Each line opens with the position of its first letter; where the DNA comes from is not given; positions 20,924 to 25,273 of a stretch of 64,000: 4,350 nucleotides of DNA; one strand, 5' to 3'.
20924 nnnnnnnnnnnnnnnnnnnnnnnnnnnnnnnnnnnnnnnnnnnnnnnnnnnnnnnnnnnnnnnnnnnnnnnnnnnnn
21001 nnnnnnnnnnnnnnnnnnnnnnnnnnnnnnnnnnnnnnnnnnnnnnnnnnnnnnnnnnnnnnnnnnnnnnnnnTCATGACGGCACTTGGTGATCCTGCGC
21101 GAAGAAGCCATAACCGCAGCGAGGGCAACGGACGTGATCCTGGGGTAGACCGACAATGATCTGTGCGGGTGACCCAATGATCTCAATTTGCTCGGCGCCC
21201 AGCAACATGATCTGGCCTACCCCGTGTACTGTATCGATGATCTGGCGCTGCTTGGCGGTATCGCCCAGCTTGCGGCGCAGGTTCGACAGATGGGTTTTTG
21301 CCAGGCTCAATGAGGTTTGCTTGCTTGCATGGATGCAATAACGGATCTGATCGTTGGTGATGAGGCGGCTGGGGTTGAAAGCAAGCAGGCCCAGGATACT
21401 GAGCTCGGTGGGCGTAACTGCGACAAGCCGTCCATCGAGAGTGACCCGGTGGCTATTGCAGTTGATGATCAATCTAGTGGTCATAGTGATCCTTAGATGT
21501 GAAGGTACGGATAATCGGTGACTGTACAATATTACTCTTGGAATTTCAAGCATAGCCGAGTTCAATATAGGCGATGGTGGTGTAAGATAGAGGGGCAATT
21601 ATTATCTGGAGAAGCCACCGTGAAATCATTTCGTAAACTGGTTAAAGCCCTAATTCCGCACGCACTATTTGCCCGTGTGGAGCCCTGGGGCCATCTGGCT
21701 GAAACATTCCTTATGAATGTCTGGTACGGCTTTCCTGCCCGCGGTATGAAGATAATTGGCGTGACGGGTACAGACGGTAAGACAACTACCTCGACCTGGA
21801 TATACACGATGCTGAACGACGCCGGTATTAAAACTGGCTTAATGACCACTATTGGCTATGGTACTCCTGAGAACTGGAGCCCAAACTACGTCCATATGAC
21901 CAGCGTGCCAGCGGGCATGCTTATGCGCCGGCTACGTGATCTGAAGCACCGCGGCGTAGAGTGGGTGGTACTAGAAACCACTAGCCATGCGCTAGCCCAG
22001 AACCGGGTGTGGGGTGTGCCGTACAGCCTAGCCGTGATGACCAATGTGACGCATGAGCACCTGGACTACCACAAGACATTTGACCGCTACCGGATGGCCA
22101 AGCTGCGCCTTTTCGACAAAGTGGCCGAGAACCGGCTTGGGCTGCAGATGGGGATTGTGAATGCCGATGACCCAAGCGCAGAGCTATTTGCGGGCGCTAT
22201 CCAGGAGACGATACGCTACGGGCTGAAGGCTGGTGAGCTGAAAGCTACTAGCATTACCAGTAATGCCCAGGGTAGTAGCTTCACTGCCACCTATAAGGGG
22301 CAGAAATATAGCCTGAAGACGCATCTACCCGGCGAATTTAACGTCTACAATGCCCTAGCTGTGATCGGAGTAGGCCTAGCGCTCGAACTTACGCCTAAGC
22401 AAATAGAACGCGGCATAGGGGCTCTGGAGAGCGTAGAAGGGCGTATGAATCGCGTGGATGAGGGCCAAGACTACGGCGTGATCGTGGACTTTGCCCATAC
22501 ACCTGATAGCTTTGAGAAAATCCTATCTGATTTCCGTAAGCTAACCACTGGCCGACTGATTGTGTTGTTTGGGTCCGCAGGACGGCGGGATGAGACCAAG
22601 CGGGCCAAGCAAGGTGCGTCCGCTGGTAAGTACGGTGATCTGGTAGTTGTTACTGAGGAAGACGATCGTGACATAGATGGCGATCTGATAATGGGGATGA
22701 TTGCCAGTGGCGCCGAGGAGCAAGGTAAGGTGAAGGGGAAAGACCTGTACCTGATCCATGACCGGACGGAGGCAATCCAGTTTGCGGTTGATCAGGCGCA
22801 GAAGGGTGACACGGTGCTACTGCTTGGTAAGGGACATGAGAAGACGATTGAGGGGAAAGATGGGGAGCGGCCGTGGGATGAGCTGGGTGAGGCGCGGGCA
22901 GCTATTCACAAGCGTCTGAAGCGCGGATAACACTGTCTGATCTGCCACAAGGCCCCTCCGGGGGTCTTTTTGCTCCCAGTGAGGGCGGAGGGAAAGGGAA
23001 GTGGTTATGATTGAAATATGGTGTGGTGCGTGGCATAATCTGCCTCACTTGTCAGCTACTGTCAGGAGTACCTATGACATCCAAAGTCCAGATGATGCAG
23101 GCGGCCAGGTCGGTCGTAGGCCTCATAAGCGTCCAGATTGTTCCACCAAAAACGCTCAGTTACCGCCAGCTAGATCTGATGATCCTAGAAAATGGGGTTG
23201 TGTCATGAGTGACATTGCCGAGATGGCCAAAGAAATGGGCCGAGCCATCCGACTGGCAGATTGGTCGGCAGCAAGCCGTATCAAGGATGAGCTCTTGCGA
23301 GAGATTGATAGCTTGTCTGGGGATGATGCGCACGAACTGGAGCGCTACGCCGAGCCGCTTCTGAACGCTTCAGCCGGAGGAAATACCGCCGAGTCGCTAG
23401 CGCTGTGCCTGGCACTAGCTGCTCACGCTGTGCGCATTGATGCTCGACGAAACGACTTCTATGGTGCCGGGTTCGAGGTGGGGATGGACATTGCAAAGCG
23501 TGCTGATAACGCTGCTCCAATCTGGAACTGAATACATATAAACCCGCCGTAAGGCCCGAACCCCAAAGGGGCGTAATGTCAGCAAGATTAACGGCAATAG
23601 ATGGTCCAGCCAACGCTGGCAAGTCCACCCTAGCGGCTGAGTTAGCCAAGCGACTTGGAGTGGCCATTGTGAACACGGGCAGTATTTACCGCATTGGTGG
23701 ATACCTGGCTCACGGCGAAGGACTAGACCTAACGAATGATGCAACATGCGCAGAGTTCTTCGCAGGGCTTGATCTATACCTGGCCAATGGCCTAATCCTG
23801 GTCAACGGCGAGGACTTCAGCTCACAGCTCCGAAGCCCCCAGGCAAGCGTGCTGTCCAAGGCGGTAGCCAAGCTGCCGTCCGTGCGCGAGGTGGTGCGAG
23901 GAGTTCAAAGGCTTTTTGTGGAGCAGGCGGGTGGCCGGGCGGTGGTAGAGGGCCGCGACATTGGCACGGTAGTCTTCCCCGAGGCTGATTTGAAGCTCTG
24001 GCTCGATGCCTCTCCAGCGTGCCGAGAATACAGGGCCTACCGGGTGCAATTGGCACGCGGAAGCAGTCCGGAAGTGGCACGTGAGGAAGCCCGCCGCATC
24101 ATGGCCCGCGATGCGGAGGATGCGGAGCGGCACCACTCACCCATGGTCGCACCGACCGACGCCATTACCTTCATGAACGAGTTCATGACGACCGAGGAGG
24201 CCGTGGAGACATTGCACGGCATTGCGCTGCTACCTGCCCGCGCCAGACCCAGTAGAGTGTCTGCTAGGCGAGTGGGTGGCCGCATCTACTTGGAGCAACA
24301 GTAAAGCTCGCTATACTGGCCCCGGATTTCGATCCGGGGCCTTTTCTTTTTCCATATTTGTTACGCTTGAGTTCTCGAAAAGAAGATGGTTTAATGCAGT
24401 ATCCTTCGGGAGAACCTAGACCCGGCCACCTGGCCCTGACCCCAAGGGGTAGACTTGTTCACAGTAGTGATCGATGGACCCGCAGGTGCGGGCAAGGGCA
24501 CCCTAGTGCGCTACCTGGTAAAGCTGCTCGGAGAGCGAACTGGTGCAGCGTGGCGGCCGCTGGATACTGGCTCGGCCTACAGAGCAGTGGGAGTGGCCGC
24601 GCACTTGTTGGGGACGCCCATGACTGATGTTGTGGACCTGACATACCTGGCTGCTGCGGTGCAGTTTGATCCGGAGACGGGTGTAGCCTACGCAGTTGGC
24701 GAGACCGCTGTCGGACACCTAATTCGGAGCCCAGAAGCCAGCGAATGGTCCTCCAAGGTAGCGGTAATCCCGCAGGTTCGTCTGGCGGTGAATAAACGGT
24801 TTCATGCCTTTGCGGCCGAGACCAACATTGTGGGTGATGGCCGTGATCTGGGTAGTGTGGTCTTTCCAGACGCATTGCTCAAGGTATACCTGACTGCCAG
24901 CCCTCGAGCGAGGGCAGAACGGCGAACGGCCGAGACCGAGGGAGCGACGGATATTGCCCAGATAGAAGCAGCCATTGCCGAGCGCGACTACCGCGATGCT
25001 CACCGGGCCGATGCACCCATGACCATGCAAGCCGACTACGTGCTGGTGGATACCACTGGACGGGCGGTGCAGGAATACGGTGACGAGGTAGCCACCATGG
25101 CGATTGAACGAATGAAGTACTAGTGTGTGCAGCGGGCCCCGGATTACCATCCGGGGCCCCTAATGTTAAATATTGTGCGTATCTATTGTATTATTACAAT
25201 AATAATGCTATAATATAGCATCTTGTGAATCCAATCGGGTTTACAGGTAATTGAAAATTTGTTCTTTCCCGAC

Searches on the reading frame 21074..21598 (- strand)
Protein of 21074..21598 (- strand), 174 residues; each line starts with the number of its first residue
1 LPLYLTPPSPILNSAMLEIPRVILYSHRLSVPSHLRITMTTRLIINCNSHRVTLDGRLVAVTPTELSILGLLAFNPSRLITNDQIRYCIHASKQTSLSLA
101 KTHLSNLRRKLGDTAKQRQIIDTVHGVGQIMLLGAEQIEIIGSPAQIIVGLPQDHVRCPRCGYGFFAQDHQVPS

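Call 92: search_protein_families(library=pfam, proteins=[window:21074-21598:-])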
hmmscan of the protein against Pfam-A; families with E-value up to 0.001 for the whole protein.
window:21074-21598:- (174 aa): 1 family
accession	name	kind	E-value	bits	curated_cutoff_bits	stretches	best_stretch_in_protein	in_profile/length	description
PF00486.34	Trans_reg_C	-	3e-10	40.5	26.2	1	58-128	3-74/77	Transcriptional regulatory protein, C terminal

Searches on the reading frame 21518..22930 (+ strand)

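Call 17: search_protein_families(library=pfam, proteins=[window:21518-22930:+])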
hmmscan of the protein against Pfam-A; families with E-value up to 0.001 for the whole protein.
window:21518-22930:+ (470 aa): 2 families
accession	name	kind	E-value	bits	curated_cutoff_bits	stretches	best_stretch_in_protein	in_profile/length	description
PF08245.18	Mur_ligase_M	-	5.2e-46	157.6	24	1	82-285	1-199/200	Mur ligase middle domain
PF02875.26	Mur_ligase_C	-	4e-26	92.8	28.4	1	308-439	1-127/127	Mur ligase, glutamate ligase domain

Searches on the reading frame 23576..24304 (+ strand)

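Call 92: search_protein_families(library=pfam, proteins=[window:23576-24304:+])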
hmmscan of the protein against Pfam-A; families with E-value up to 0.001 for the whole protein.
window:23576-24304:+ (242 aa): 2 families
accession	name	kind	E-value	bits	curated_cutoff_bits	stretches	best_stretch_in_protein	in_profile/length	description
PF02224.24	Cytidylate_kin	-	9.8e-48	163.1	26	1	7-213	2-205/211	Cytidylate kinase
PF13238.12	AAA_18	-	0.00062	20.7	29.4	0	8-85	3-69/128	AAA domain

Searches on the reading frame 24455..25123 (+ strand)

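Call 92: search_protein_families(library=pfam, proteins=[window:24455-25123:+])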
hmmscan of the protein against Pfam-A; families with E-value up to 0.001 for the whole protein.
window:24455-25123:+ (222 aa): 2 families
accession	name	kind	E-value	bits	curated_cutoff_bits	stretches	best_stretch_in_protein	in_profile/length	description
PF02224.24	Cytidylate_kin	-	1.6e-46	159.2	26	1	4-214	1-207/211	Cytidylate kinase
PF13238.12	AAA_18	-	0.00016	22.6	29.4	0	4-165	1-116/128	AAA domain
